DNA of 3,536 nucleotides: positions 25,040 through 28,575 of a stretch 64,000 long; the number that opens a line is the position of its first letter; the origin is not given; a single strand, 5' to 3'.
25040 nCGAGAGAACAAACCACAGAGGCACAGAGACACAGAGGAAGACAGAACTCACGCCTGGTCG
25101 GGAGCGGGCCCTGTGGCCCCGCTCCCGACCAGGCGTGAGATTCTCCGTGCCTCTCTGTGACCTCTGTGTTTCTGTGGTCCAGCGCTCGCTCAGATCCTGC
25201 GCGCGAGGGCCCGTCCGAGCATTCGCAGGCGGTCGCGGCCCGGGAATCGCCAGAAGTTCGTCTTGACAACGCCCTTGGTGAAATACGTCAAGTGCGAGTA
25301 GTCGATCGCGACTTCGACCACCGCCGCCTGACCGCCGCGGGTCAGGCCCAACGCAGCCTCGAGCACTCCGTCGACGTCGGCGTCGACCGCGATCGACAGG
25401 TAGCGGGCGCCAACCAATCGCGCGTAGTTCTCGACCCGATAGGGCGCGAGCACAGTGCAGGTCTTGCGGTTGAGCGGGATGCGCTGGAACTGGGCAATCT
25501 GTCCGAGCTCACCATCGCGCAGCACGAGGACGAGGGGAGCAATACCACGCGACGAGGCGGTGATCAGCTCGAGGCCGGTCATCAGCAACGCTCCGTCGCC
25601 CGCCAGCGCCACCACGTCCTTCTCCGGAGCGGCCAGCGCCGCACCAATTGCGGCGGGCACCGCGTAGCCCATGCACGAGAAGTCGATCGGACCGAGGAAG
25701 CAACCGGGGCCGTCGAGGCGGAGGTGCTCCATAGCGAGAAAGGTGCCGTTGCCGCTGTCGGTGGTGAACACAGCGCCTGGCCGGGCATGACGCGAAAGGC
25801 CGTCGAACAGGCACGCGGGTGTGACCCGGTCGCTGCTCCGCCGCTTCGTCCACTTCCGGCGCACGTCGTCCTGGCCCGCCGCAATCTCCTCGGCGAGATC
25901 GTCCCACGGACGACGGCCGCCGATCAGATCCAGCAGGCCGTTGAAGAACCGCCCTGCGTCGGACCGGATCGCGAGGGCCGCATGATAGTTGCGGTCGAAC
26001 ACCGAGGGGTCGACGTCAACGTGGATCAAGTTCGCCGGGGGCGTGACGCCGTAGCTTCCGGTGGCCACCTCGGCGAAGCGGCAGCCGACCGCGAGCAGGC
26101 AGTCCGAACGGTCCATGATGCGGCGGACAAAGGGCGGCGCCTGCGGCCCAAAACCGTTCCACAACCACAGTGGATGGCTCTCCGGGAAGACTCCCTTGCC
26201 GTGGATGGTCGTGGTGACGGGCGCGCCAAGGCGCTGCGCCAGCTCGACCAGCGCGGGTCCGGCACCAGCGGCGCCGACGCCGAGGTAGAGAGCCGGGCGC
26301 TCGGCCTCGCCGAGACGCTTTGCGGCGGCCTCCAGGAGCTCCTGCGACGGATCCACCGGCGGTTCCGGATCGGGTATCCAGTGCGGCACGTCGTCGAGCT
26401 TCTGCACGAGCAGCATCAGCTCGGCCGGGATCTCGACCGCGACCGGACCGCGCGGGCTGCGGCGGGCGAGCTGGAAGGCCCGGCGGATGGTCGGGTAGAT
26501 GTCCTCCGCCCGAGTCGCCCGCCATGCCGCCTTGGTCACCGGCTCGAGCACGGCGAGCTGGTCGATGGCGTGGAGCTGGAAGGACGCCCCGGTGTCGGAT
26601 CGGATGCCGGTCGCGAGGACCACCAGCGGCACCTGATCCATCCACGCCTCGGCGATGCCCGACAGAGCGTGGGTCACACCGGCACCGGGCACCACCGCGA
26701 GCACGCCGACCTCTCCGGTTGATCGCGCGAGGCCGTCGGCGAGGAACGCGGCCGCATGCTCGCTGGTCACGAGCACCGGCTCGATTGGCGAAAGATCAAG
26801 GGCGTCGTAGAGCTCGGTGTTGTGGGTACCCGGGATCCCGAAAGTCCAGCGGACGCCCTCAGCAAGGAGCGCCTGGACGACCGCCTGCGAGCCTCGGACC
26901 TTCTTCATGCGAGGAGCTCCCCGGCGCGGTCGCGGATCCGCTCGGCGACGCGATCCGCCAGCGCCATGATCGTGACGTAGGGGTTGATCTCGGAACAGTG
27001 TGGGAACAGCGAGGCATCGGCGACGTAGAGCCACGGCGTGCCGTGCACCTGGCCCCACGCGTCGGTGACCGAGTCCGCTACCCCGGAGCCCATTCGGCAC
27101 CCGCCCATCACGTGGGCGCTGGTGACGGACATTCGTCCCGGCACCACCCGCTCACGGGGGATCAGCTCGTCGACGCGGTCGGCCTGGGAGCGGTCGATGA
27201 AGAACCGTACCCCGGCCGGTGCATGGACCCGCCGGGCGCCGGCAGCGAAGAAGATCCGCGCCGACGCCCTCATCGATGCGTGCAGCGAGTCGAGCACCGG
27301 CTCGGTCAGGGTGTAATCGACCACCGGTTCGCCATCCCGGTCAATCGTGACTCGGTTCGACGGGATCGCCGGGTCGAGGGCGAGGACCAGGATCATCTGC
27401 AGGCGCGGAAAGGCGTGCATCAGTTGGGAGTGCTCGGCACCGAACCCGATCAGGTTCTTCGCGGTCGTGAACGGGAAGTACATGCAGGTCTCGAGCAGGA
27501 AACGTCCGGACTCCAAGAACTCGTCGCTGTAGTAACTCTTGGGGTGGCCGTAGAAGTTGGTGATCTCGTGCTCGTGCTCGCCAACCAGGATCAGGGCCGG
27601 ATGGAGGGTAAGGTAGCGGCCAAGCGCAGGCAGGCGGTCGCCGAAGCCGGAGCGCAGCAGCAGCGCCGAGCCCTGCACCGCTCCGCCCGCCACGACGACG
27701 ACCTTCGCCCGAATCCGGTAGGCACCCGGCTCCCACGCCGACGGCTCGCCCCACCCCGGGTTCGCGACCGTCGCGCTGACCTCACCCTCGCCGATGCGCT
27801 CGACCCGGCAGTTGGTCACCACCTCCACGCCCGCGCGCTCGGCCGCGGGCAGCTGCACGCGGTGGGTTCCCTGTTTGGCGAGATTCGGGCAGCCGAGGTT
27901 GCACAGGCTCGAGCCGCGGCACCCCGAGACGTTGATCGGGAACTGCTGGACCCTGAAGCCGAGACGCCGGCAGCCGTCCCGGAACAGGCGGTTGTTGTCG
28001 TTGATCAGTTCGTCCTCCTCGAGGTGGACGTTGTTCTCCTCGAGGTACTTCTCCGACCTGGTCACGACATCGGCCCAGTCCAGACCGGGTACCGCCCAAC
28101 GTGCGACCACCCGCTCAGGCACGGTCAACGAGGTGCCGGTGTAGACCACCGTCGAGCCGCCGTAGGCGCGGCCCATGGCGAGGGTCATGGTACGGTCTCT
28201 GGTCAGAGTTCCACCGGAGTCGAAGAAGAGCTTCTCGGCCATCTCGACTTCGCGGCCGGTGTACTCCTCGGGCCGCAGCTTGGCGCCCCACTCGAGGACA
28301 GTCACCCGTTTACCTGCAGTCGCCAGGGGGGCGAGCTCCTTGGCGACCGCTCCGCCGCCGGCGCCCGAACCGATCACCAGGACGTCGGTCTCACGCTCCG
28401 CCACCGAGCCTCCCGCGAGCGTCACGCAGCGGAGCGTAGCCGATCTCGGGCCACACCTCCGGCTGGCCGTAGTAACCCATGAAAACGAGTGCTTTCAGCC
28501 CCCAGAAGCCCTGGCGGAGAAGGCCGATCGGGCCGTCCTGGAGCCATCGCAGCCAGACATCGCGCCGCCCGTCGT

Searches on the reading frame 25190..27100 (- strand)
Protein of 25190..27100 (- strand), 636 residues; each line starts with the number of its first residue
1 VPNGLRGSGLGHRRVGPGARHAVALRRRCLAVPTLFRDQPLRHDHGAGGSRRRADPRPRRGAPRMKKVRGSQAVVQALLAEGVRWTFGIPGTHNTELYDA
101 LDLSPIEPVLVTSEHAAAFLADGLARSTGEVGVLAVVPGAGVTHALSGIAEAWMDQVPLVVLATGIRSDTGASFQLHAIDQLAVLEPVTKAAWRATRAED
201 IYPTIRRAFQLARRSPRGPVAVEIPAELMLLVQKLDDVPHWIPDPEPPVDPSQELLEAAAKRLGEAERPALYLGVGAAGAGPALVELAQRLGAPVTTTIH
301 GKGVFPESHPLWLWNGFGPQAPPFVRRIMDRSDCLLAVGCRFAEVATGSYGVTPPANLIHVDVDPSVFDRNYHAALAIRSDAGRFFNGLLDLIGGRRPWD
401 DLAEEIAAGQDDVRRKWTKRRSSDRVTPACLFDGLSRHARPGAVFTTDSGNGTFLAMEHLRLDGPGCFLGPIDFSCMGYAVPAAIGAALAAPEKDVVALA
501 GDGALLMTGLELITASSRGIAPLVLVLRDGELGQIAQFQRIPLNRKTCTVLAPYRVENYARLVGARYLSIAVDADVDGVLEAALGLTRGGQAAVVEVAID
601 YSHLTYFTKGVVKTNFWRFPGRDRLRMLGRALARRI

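Call 25: search_protein_families(library=pfam, proteins=[window:25190-27100:-], max_evalue=0.01)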
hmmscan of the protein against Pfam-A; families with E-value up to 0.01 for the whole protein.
window:25190-27100:- (636 aa): 4 families
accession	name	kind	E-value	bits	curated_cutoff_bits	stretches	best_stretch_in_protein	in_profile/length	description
PF00205.28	TPP_enzyme_M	-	2.5e-34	118.3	30.4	1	256-387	1-135/137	Thiamine pyrophosphate enzyme, central domain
PF02776.23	TPP_enzyme_N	-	3.6e-29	101.4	26.8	1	69-181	2-116/119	Thiamine pyrophosphate enzyme, N-terminal TPP binding domain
PF02775.26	TPP_enzyme_C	-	9e-26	90.9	21.9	1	448-597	1-151/151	Thiamine pyrophosphate enzyme, C-terminal TPP binding domain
PF13439.12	Glyco_transf_4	-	0.00048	20.6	28.5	1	259-360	63-163/170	Glycosyltransferase Family 4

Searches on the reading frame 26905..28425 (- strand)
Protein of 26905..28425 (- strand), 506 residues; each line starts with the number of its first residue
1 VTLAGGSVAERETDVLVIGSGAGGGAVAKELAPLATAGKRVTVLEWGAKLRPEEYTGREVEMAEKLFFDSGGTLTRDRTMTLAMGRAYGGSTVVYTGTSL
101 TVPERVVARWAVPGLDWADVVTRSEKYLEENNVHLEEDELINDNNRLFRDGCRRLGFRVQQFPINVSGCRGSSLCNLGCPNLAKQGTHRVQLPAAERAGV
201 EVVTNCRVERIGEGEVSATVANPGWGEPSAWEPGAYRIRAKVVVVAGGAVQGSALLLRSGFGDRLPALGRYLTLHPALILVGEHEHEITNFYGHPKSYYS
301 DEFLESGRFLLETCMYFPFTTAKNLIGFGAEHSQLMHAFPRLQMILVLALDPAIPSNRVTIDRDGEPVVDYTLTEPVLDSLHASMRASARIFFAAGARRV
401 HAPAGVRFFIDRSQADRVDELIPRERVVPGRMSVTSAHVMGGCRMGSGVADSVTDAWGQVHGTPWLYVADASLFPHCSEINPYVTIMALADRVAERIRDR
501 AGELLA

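Call 25: search_protein_families(library=pfam, proteins=[window:26905-28425:-], max_evalue=0.01)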
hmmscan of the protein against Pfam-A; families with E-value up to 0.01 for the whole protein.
window:26905-28425:- (506 aa): 6 families
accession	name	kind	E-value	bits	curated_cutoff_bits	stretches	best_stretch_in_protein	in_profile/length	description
PF00732.25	GMC_oxred_N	-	2.2e-32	113.1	23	1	64-277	2-218/218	GMC oxidoreductase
PF05199.19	GMC_oxred_C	-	6.2e-22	79.1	24.6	1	357-490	5-139/139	GMC oxidoreductase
PF01266.30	DAO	-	5.8e-08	33.1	27.9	1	194-371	158-322/353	FAD dependent oxidoreductase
PF07992.20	Pyr_redox_2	-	0.00018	21.4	26.1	0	14-45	2-30/291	Pyridine nucleotide-disulphide oxidoreductase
PF00890.30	FAD_binding_2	-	0.00066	19.4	20.4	0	14-49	1-33/414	FAD binding domain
PF00070.33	Pyr_redox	-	0.0012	19.8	22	0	15-52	2-36/82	Pyridine nucleotide-disulphide oxidoreductase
